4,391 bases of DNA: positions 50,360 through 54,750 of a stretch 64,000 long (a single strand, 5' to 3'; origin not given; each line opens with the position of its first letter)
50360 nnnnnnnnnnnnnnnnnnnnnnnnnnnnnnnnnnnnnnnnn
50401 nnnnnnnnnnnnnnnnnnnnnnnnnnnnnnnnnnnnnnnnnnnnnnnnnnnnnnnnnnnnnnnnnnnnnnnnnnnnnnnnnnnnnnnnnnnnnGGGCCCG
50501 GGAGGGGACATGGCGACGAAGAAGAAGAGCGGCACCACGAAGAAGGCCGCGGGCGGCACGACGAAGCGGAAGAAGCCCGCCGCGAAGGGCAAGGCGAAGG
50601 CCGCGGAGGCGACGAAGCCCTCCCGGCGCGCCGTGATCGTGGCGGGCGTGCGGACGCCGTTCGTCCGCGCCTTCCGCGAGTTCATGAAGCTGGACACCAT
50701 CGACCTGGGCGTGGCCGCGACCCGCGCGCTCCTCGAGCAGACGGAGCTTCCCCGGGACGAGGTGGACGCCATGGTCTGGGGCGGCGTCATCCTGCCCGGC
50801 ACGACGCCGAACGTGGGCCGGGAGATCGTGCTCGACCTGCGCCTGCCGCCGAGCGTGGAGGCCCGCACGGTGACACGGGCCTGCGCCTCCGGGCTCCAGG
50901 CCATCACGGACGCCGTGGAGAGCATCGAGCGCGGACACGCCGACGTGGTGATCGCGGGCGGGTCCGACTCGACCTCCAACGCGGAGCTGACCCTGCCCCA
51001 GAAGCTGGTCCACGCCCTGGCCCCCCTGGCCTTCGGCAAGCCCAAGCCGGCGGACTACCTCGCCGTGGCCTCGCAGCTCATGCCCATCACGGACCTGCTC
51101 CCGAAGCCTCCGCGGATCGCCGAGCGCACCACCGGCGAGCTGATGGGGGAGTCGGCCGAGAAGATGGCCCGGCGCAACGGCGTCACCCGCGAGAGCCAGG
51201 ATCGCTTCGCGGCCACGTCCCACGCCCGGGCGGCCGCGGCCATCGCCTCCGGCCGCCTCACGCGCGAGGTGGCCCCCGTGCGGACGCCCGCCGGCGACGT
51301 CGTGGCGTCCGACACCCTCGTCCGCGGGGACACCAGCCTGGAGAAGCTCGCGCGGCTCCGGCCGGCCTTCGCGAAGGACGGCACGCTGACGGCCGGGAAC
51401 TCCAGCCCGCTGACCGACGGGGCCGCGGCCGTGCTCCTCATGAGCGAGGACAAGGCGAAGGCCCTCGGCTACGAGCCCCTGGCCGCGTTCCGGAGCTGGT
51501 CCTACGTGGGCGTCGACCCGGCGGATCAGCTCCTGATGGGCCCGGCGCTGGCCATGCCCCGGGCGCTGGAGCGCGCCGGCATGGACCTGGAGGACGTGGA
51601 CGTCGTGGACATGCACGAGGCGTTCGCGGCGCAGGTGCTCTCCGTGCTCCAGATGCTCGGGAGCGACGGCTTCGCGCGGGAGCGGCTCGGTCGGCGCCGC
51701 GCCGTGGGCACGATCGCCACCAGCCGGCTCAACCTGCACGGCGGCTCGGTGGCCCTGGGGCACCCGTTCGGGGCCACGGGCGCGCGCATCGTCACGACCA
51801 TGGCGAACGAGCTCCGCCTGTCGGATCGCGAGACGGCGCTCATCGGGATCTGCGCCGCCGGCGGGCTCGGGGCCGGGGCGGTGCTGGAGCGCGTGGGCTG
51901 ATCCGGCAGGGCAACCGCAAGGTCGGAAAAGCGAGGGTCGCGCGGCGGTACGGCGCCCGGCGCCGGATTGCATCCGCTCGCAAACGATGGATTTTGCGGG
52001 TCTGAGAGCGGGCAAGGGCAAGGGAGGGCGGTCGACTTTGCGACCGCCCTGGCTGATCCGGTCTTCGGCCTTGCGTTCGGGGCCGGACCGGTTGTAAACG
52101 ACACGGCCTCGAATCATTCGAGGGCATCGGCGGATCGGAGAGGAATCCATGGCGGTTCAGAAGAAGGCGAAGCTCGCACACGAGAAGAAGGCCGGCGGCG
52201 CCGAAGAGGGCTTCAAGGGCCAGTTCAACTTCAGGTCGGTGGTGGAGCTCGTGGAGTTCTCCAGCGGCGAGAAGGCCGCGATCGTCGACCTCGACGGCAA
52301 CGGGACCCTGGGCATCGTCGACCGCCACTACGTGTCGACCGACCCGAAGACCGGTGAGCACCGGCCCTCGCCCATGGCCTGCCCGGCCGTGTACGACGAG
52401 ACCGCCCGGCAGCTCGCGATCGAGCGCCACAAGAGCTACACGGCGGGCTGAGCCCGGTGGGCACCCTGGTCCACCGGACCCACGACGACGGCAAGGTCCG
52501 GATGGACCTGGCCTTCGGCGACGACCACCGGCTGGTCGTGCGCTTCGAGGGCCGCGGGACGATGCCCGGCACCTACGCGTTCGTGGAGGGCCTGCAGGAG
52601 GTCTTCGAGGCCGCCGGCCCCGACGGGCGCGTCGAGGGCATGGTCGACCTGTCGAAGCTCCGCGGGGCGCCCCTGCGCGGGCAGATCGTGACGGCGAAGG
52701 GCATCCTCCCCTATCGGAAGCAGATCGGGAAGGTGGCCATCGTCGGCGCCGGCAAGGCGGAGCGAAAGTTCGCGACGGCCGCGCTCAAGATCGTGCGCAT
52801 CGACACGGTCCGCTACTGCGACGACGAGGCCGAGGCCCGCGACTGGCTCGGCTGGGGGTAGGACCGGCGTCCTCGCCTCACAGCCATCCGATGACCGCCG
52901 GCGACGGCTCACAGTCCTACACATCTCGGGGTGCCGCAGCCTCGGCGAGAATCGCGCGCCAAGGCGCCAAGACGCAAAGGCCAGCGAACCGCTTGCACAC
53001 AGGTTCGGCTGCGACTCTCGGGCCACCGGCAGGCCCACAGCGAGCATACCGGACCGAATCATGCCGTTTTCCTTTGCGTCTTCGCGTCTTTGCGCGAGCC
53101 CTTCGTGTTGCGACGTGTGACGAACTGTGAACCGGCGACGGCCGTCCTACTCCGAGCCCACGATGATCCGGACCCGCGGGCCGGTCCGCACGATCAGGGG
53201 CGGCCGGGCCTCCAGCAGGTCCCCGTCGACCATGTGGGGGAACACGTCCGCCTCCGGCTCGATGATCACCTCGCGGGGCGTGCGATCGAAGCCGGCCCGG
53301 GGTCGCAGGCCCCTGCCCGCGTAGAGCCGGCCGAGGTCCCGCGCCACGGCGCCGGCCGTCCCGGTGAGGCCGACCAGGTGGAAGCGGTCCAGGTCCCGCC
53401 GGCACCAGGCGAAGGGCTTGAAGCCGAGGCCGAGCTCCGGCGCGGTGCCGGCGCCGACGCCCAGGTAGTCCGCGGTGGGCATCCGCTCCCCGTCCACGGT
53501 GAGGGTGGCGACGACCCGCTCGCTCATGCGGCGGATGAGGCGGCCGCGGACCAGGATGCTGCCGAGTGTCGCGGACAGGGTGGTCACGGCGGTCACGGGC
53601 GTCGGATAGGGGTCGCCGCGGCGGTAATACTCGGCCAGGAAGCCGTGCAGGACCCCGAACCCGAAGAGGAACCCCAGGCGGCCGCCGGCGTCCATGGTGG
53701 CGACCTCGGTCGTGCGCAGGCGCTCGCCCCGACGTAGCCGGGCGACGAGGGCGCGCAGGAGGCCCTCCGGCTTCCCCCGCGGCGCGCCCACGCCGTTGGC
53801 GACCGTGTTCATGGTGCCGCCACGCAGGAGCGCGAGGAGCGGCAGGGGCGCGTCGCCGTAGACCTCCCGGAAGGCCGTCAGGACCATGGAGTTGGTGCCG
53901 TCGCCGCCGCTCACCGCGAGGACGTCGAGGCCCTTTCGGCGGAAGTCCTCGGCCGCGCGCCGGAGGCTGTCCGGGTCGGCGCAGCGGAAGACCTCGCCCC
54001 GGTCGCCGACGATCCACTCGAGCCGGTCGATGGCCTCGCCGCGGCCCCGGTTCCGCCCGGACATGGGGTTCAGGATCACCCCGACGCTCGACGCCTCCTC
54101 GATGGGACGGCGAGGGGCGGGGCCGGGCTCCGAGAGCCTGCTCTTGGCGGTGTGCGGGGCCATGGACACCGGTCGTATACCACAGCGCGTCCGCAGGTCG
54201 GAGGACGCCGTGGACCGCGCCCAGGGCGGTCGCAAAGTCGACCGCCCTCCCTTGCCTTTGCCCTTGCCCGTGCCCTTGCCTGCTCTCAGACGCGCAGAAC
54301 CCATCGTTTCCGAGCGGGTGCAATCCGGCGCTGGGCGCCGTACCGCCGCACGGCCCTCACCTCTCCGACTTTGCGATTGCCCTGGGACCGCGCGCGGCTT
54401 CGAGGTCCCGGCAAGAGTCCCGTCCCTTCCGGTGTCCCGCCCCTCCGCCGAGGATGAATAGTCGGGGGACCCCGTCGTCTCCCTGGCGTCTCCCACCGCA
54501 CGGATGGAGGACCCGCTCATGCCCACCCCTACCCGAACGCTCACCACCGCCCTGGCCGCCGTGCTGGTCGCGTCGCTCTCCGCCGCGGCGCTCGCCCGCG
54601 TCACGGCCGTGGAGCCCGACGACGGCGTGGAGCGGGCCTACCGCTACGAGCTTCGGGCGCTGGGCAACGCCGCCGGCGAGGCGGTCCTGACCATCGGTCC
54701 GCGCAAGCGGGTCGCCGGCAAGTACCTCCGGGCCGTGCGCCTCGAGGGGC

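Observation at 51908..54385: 2.4-kb three-gene cassette bounded by inverted 145-nt repeats (R2) and internally carrying an R1 element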

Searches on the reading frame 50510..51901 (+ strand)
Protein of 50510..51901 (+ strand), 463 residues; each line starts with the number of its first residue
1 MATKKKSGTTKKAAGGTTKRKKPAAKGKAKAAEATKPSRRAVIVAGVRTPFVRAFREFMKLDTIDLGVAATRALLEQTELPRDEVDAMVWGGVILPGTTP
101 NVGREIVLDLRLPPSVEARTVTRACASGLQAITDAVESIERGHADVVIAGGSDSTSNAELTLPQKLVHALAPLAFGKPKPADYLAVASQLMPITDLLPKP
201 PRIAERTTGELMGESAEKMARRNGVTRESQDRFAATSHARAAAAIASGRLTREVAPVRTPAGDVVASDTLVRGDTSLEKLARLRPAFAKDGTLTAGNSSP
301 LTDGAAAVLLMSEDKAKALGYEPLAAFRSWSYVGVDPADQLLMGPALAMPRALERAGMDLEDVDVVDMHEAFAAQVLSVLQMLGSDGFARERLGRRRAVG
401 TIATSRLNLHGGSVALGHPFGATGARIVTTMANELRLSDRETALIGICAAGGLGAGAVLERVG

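Call 11: search_protein_families(library=pfam, proteins=[window:50510-51898:+])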
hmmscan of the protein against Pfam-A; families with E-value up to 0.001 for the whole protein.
window:50510-51898:+ (463 aa): 4 families
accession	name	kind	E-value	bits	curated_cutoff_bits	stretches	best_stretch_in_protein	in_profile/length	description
PF00108.29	Thiolase_N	-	5.6e-64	216.5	26.4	1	42-314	2-260/260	Thiolase, N-terminal domain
PF02803.24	Thiolase_C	-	7.7e-39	132.6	27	1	322-461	2-123/123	Thiolase, C-terminal domain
PF00109.32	ketoacyl-synt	-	2.1e-07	31.2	20.8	1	120-158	169-207/252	Beta-ketoacyl synthase, N-terminal domain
PF22691.2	Thiolase_C_1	-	7.2e-06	26.2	28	1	344-428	19-104/144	Thiolase C-terminal domain-like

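Call 13: find_encoding_contigs(protein=window:50510-51901:+, flank=10000, max_places=6)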
Protein window:50510-51901:+ (463 aa): no gene with exactly this product is on record in the collection.

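Call 22: find_homologous_proteins(query=window:50510-51898:+, max_evalue=1e-100)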
Query window:50510-51898:+ (463 aa): 6852 proteins with E <= 1e-100 among 8000 candidates; the best 120 are listed.
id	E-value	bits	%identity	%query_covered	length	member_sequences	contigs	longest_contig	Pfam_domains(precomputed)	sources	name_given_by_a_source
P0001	1.4e-289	978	100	100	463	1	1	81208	PF02803.25,PF00109.33,PF00108.30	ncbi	ncbi:MAG: acetyl-CoA C-acyltransferase [Myxococcota bacterium]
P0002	7.7e-212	722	80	92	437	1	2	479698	PF02803.25,PF00109.33,PF00108.30,PF22691.3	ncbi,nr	ncbi:MAG: acetyl-CoA C-acyltransferase [Deltaproteobacteria bacterium]|nr:acetyl-CoA C-acyltransfera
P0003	1.1e-206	705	76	94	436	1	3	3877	PF02803.25,PF00109.33,PF00108.30,PF22691.3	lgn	-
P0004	1.2e-206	705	76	94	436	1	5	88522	PF02803.25,PF00109.33,PF00108.30,PF22691.3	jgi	jgi:acetyl-CoA acyltransferase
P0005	5.3e-206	703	75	93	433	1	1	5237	PF02803.25,PF00109.33,PF00108.30,PF22691.3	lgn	-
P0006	1.3e-205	701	76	94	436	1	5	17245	PF02803.25,PF00109.33,PF00108.30,PF22691.3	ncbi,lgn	-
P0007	1.8e-205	701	76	92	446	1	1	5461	PF02803.25,PF00109.33,PF00108.30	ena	-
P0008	4.1e-205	700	77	92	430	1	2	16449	PF02803.25,PF00109.33,PF00108.30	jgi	-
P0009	8.9e-204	695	75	94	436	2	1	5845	PF02803.25,PF00109.33,PF00108.30,PF22691.3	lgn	-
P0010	1.2e-203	695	75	94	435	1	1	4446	PF02803.25,PF00109.33,PF00108.30,PF22691.3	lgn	-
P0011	6.6e-203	692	77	93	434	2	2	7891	PF02803.25,PF00109.33,PF00108.30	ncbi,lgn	-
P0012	9.0e-203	692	75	94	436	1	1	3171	PF02803.25,PF00109.33,PF00108.30,PF22691.3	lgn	-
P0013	1.3e-202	691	76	91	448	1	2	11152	PF02803.25,PF00109.33,PF00108.30,PF22691.3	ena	-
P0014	6.2e-202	689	76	92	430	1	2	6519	PF02803.25,PF00109.33,PF00108.30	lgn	-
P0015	7.4e-202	689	76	89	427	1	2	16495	PF02803.25,PF00109.33,PF00108.30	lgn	-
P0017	1.3e-201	688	77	92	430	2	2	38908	PF02803.25,PF00109.33,PF00108.30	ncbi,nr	ncbi:MAG: acetyl-CoA C-acyltransferase [Myxococcales bacterium]|nr:acetyl-CoA C-acyltransferase [Myx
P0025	5.1e-201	686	76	93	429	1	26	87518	PF02803.25,PF00109.33,PF00108.30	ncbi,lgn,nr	ncbi:MAG: acetyl-CoA C-acyltransferase [Myxococcota bacterium]|nr:acetyl-CoA C-acyltransferase [Myxo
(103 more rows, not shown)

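Call 23: find_encoding_contigs(protein=P0002, flank=10000, max_places=3)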
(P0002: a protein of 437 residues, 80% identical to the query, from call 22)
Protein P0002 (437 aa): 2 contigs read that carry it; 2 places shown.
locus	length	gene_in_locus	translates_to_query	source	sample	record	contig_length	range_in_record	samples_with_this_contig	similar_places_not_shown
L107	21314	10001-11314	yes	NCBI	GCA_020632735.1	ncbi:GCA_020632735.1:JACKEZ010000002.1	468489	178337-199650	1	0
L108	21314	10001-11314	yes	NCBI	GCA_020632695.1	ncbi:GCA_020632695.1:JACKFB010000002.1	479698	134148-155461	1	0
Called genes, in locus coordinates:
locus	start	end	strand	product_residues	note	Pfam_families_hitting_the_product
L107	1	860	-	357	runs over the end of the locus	-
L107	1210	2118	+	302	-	PF01435:Peptidase_M48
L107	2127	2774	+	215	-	-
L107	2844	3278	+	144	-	PF14347:DUF4399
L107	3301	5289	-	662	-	-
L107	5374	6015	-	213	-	-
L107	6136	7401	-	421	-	PF12146:Hydrolase_4 (faint)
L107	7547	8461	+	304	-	PF01575:MaoC_dehydratas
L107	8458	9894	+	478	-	PF00106:adh_short, PF01370:Epimerase (weak), PF08659:KR, PF13561:adh_short_C2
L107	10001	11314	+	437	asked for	PF00108:Thiolase_N, PF00109:ketoacyl-synt, PF02803:Thiolase_C, PF22691:Thiolase_C_1 (weak)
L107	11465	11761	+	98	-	-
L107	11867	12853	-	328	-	PF00781:DAGK_cat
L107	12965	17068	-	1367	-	PF11617:Cu-binding_MopE (faint)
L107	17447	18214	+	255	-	PF11306:DUF3108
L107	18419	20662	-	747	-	PF00580:UvrD-helicase, PF13245:AAA_19, PF13604:AAA_30 (faint), PF13361:UvrD_C, PF13538:UvrD_C_2 (weak)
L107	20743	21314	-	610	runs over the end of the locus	PF13522:GATase_6, PF13537:GATase_7, PF01380:SIS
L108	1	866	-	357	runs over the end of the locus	-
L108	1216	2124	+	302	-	PF01435:Peptidase_M48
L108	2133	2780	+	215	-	-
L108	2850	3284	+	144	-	PF14347:DUF4399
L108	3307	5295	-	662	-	-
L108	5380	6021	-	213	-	-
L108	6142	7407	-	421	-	PF12146:Hydrolase_4 (faint)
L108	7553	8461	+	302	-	PF01575:MaoC_dehydratas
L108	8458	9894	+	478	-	PF00106:adh_short, PF01370:Epimerase (weak), PF08659:KR, PF13561:adh_short_C2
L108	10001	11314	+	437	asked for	PF00108:Thiolase_N, PF00109:ketoacyl-synt, PF02803:Thiolase_C, PF22691:Thiolase_C_1 (weak)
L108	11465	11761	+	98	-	-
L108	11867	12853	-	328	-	PF00781:DAGK_cat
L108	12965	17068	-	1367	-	PF11617:Cu-binding_MopE (faint)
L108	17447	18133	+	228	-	-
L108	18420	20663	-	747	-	PF00580:UvrD-helicase, PF13245:AAA_19, PF13604:AAA_30 (faint), PF13361:UvrD_C, PF13538:UvrD_C_2 (weak)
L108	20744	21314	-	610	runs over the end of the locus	PF13522:GATase_6, PF13537:GATase_7, PF01380:SIS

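Call 24: find_encoding_contigs(protein=P0001, flank=10000, max_places=3)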
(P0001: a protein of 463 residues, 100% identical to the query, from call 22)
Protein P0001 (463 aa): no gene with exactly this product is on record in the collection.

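Call 35: find_encoding_contigs(protein=P0017, flank=7000, max_places=1)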
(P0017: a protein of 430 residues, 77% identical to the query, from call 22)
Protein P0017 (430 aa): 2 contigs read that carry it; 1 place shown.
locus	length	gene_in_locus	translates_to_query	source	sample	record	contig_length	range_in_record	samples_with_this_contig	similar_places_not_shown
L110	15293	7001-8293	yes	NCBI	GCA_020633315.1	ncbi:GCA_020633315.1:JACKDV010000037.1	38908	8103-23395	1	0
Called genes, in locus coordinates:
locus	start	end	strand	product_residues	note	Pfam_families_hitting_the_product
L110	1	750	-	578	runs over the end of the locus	PF20423:AceK_regulatory, PF06315:AceK_kinase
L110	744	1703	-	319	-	PF01209:Ubie_methyltran, PF13489:Methyltransf_23, PF13847:Methyltransf_31, PF08241:Methyltransf_11, PF08242:Methyltransf_12, PF13649:Methyltransf_25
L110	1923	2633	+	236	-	PF00440:TetR_N, PF17938:TetR_C_29 (weak), PF16925:TetR_C_13 (weak)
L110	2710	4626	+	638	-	PF02771:Acyl-CoA_dh_N (weak), PF02770:Acyl-CoA_dh_M, PF00441:Acyl-CoA_dh_1, PF08028:Acyl-CoA_dh_2 (weak)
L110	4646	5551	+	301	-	PF01575:MaoC_dehydratas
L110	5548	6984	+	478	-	PF00106:adh_short, PF01370:Epimerase, PF08659:KR, PF13561:adh_short_C2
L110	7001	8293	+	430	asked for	PF00108:Thiolase_N, PF00109:ketoacyl-synt, PF02803:Thiolase_C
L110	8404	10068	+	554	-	PF05943:VipB (faint)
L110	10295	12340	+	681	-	PF00069:Pkinase, PF07714:PK_Tyr_Ser-Thr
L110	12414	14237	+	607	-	PF16697:Yop-YscD_cpl, PF00498:FHA, PF01476:LysM, PF03411:Peptidase_M74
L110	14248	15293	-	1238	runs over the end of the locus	-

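Call 36: find_encoding_contigs(protein=P0004, flank=7000, max_places=1)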
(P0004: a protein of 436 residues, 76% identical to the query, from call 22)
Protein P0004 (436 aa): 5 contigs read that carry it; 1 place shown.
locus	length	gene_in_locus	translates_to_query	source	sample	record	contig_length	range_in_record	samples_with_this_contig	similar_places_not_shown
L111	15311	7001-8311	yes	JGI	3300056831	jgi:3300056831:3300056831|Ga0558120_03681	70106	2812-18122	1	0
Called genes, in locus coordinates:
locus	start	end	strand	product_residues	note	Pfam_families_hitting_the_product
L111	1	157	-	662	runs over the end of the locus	-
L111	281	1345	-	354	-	-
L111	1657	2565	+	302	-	PF01435:Peptidase_M48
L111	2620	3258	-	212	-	-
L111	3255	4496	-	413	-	PF12146:Hydrolase_4 (faint)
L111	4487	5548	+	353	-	PF01575:MaoC_dehydratas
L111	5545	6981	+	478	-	PF00106:adh_short, PF01370:Epimerase (weak), PF08659:KR, PF13561:adh_short_C2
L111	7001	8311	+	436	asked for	PF00108:Thiolase_N, PF00109:ketoacyl-synt, PF02803:Thiolase_C, PF22691:Thiolase_C_1 (weak)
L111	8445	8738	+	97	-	-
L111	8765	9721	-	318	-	PF00781:DAGK_cat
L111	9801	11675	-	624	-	-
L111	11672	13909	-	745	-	PF11617:Cu-binding_MopE (faint)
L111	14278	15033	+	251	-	PF11306:DUF3108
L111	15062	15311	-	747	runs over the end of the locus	PF00580:UvrD-helicase, PF13245:AAA_19, PF13604:AAA_30 (faint), PF13361:UvrD_C, PF13538:UvrD_C_2 (weak)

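Call 37: find_encoding_contigs(protein=P0025, flank=7000, max_places=1)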
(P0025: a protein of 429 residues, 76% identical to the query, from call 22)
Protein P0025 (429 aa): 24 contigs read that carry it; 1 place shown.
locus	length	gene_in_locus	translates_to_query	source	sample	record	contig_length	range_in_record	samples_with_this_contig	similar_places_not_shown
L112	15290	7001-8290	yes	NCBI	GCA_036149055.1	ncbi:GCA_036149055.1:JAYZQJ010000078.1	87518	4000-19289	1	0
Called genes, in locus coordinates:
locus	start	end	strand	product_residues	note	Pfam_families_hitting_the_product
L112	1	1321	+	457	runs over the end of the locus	PF00520:Ion_trans, PF07885:Ion_trans_2, PF02254:TrkA_N, PF22614:Slo-like_RCK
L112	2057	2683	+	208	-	PF00440:TetR_N, PF17932:TetR_C_24 (weak), PF16859:TetR_C_11 (weak), PF17938:TetR_C_29, PF16925:TetR_C_13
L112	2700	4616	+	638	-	PF02771:Acyl-CoA_dh_N, PF02770:Acyl-CoA_dh_M, PF00441:Acyl-CoA_dh_1, PF08028:Acyl-CoA_dh_2, PF22924:ACOX_C_alpha1 (weak), PF00441:Acyl-CoA_dh_1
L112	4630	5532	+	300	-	PF01575:MaoC_dehydratas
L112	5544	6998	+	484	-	PF00106:adh_short, PF01370:Epimerase, PF08659:KR, PF13561:adh_short_C2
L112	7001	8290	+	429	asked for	PF00108:Thiolase_N, PF00109:ketoacyl-synt, PF02803:Thiolase_C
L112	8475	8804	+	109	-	PF16367:RRM_7 (weak), PF00076:RRM_1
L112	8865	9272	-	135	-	-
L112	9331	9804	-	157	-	-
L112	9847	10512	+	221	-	PF06902:Fer4_19, PF09360:zf-CDGSH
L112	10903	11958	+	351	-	PF01380:SIS, PF00571:CBS (weak)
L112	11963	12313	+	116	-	-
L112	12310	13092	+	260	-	PF01061:ABC2_membrane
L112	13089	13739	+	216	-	PF00005:ABC_tran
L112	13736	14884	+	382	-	-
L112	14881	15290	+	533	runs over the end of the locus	PF02563:Poly_export, PF22461:SLBB_2 (faint), PF10531:SLBB (weak)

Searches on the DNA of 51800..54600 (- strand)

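Call 56: search_rna_families(source=window, start=51800, end=54600, threshold=evalue, max_evalue=1)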
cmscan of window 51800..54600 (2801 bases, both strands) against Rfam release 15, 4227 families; matches with E-value up to 1: 1.
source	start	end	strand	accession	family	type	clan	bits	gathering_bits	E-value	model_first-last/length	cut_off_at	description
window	53940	54024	-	RF02497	Atu_C10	Gene; sRNA;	-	22.5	60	0.23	1-89/89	no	Rhizobiales sRNA Atu_C10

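Call 66: search_dna_similar(query=window:54221-54385:-, collection=plasmids, mode=distant, max_evalue=0.01, max_rows=10)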
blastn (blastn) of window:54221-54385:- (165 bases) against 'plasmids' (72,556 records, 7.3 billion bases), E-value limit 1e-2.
Records with a match: 11; places in all: 24; records where one place covers at least 80% of the query: 0.
Best place of each record, by identity: 90-95% 4; 80-90% 7.
By first word of the organism name: Ensifer 2; Streptomyces 2; Acidovorax 2; Rhizobium 2; Agrobacterium 1; Novosphingobium 1; Aeromonas 1.
By predicted mobility (MOB-suite, as given by PLSDB): non-mobilizable 5; mobilizable 4; conjugative 2.
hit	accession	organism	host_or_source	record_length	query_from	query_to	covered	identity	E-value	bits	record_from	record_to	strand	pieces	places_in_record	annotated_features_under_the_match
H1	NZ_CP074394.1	Agrobacterium salinitolerans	Cotton,tiaaue sample,root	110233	106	148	26%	87.2%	7e-5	54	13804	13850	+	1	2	none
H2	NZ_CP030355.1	Novosphingobium sp. P6W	cell culture,podzolic fallow soil ...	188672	106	146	25%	88.4%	7e-5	54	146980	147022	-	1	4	none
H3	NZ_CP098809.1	Ensifer adhaerens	whole organism,soil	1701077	106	144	24%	89.7%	7e-5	54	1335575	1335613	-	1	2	none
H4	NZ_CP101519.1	Ensifer adhaerens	cell cuture,rhizosphere soil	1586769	106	144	24%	89.7%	7e-5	54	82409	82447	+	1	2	none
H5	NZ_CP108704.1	Streptomyces sp. NBC_01005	-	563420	106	143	23%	90.0%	3e-4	53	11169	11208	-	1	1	ice-binding family protein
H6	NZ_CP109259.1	Streptomyces sp. NBC_01650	-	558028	106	143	23%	90.0%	3e-4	53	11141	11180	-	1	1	ice-binding family protein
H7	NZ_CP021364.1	Acidovorax carolinensis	-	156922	105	142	23%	87.5%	3e-3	48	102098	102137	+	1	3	hypothetical protein (x2)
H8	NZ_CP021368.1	Acidovorax carolinensis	-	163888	105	142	23%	87.5%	3e-3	48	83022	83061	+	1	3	hypothetical protein (x2)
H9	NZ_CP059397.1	Aeromonas veronii Hm21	Hirudo verbana,digestive tract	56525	106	142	22%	89.7%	9e-4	51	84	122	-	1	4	none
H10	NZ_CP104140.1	Rhizobium sp. WSM1274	Vicia sp.,cell culture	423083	106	140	21%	91.7%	3e-3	49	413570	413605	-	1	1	none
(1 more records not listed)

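Call 67: search_dna_similar(query=window:52909-53130:+, collection=plasmids, mode=distant, max_evalue=0.01, max_rows=10)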
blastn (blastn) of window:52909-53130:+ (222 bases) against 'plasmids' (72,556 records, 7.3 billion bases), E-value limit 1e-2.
No match.
